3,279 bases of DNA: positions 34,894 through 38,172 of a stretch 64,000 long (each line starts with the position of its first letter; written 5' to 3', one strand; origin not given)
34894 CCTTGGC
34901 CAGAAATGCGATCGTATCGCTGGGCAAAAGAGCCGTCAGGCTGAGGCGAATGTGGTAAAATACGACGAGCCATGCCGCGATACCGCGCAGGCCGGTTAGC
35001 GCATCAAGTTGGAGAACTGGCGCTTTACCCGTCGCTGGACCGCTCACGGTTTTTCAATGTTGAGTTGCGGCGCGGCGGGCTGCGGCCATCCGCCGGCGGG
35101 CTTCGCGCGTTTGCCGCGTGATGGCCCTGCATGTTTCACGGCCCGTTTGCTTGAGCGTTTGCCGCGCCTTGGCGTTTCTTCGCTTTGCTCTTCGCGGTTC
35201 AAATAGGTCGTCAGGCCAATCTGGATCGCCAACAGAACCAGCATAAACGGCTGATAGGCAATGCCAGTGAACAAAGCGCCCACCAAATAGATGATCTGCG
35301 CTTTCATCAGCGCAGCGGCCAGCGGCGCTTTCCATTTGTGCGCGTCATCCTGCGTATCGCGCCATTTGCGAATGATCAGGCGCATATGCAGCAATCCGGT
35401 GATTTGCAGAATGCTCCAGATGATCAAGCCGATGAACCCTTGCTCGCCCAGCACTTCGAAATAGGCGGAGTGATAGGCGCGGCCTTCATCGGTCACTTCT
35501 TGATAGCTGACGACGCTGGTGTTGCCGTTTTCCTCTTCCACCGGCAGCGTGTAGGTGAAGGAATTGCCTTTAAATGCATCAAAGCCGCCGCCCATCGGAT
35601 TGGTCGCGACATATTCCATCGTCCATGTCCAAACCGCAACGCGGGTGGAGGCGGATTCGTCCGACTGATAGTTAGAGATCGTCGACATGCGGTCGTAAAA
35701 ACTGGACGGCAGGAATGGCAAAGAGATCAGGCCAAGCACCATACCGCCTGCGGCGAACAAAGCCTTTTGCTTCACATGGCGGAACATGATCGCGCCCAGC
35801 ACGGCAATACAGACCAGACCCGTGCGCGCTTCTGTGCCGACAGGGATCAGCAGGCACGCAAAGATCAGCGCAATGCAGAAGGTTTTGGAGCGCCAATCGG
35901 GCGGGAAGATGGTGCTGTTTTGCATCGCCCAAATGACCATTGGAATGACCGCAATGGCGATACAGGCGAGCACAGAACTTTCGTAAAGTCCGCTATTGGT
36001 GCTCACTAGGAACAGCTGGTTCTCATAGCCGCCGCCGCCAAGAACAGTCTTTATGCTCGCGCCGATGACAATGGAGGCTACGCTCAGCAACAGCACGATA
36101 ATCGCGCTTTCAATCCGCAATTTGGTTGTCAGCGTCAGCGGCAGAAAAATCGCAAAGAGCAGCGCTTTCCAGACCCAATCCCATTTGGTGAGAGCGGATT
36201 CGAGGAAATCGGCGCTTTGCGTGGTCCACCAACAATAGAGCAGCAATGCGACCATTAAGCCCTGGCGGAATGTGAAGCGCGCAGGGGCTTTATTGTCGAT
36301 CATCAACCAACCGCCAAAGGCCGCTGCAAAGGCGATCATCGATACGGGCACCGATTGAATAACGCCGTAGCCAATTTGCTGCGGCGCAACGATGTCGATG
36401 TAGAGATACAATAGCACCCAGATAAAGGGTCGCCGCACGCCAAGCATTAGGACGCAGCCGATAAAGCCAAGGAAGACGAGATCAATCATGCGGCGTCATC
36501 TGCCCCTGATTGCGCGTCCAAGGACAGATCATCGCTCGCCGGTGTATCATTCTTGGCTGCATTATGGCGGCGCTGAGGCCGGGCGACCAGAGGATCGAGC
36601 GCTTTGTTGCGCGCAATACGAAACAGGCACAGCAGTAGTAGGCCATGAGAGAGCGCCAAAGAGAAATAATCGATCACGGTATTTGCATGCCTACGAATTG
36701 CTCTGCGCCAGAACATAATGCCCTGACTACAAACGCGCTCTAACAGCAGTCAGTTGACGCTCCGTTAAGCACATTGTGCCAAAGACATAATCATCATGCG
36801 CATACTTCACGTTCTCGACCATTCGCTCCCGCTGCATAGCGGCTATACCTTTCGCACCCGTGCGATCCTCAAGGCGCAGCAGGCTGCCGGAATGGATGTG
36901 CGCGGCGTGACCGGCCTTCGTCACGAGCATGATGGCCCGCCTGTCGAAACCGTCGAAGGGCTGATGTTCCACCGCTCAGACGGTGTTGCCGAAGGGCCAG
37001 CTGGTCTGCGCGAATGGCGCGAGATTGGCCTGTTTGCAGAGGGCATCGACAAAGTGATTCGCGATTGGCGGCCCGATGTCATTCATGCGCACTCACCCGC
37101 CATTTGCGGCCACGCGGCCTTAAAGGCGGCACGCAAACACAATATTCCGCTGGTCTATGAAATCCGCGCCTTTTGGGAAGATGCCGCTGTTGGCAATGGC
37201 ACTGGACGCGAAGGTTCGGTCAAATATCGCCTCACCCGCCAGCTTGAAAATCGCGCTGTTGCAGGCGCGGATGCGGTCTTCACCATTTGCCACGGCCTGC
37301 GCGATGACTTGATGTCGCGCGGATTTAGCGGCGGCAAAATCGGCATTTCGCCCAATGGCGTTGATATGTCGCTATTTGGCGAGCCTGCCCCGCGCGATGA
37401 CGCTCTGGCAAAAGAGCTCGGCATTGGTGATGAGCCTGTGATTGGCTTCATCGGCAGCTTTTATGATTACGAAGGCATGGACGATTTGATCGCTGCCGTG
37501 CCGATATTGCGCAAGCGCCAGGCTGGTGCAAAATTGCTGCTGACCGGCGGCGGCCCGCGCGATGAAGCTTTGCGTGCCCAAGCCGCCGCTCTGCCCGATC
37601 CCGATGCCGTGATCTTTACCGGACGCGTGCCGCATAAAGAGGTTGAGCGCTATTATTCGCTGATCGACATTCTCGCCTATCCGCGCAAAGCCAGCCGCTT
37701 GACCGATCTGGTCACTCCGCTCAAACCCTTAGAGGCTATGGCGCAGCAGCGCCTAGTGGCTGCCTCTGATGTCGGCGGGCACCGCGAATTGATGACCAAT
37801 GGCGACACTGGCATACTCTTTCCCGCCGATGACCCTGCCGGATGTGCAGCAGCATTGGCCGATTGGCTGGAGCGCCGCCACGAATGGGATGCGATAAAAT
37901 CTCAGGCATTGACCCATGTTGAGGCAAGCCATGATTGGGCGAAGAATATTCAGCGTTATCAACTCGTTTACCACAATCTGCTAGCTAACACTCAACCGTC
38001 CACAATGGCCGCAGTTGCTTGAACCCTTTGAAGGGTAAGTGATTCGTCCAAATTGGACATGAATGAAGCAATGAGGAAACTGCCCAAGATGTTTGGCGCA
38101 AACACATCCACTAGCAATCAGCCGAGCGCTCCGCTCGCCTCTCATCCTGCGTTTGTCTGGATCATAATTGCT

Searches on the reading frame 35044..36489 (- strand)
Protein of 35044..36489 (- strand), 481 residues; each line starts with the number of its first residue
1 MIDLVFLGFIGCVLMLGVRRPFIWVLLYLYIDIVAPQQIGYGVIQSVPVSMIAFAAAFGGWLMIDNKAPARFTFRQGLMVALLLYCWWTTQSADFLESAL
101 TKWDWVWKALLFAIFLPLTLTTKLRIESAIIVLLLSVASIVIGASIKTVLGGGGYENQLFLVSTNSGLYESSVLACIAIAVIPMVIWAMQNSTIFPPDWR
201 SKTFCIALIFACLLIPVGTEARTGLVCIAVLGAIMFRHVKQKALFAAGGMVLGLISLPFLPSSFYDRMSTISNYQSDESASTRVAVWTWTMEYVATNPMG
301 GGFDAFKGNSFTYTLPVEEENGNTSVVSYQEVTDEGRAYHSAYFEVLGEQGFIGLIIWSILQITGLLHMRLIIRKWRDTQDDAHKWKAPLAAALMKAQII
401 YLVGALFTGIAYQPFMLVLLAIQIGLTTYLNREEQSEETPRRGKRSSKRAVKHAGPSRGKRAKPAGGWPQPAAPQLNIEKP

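Call 45: search_protein_families(library=pfam, proteins=[window:35044-36489:-], max_evalue=0.00001)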
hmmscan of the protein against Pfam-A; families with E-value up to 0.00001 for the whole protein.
window:35044-36489:- (481 aa): 2 families
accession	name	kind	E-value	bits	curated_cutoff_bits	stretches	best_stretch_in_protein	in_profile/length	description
PF19358.4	DUF5935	-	1.7e-81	273.2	23.6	1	1-193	1-193/193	Family of unknown function (DUF5935)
PF04932.20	Wzy_C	-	2.1e-15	57.2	31.7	1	208-358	2-148/149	O-Antigen ligase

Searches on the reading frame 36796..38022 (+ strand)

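Call 45: search_protein_families(library=pfam, proteins=[window:36796-38022:+], max_evalue=0.00001)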
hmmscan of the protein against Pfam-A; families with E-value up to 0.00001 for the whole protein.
window:36796-38022:+ (408 aa): 5 families
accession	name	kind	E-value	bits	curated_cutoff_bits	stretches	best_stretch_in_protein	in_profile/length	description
PF13692.12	Glyco_trans_1_4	-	3e-29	102.5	27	1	213-359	1-141/142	Glycosyl transferases group 1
PF00534.26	Glycos_transf_1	-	2.1e-26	92.9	26.4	1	206-366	7-164/172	Glycosyl transferases group 1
PF13579.12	Glyco_trans_4_4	-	7.9e-23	82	29.7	1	16-188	2-158/158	Glycosyl transferase 4-like domain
PF13439.12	Glyco_transf_4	-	6.4e-21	75.6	28.5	1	21-192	8-169/170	Glycosyltransferase Family 4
PF13524.12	Glyco_trans_1_2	-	7e-07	29.7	25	1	271-387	28-141/144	Glycosyl transferase-like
